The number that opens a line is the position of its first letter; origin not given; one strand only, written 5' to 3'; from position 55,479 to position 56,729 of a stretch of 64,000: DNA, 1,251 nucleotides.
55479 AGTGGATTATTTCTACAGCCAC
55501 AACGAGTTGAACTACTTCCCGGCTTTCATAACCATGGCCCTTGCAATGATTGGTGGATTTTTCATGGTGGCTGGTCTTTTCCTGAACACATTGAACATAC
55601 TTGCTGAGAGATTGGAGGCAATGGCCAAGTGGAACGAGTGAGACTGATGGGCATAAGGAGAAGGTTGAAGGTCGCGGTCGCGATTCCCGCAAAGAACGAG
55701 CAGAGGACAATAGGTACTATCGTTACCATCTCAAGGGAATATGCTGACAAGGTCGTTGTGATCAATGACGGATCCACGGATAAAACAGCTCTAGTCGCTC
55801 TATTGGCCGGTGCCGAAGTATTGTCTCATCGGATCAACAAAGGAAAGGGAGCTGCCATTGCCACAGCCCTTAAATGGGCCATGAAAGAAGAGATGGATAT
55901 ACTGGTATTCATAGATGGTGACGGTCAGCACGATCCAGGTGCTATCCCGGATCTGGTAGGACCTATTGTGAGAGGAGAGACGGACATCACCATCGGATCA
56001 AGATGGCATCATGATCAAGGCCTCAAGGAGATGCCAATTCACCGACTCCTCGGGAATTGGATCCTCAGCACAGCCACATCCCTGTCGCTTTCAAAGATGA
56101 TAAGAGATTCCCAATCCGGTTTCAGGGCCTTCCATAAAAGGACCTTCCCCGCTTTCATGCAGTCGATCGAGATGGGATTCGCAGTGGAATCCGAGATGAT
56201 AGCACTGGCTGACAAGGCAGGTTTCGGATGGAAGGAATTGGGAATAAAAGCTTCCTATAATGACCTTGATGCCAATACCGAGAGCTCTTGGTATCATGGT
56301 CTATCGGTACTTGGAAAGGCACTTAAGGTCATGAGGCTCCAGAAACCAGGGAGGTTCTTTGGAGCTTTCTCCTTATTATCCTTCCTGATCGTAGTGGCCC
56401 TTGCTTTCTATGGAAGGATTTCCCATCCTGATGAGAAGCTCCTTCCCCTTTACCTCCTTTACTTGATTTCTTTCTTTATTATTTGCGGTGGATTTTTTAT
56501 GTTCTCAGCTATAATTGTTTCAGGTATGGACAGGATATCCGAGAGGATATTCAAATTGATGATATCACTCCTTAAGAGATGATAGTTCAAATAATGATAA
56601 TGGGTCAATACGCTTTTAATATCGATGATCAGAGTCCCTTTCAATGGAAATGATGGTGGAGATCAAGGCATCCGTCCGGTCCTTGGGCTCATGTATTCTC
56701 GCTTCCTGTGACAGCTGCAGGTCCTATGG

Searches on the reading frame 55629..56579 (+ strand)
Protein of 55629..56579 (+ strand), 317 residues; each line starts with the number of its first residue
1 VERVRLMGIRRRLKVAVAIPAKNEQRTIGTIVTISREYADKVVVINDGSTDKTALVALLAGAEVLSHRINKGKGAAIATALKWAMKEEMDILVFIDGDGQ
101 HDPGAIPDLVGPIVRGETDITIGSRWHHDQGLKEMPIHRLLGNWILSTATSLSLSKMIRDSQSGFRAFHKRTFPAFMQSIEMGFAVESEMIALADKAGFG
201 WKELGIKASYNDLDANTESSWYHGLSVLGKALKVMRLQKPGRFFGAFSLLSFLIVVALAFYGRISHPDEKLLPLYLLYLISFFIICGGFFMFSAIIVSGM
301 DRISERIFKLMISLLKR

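Call 13: search_protein_families(library=pfam, proteins=[window:55629-56579:+], max_evalue=0.01)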
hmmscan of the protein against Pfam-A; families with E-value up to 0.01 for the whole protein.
window:55629-56579:+ (317 aa): 1 family
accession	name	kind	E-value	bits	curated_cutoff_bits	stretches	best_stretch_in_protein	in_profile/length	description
PF00535.33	Glycos_transf_2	-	6.2e-22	78.7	23.3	1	17-169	2-160/168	Glycosyl transferase family 2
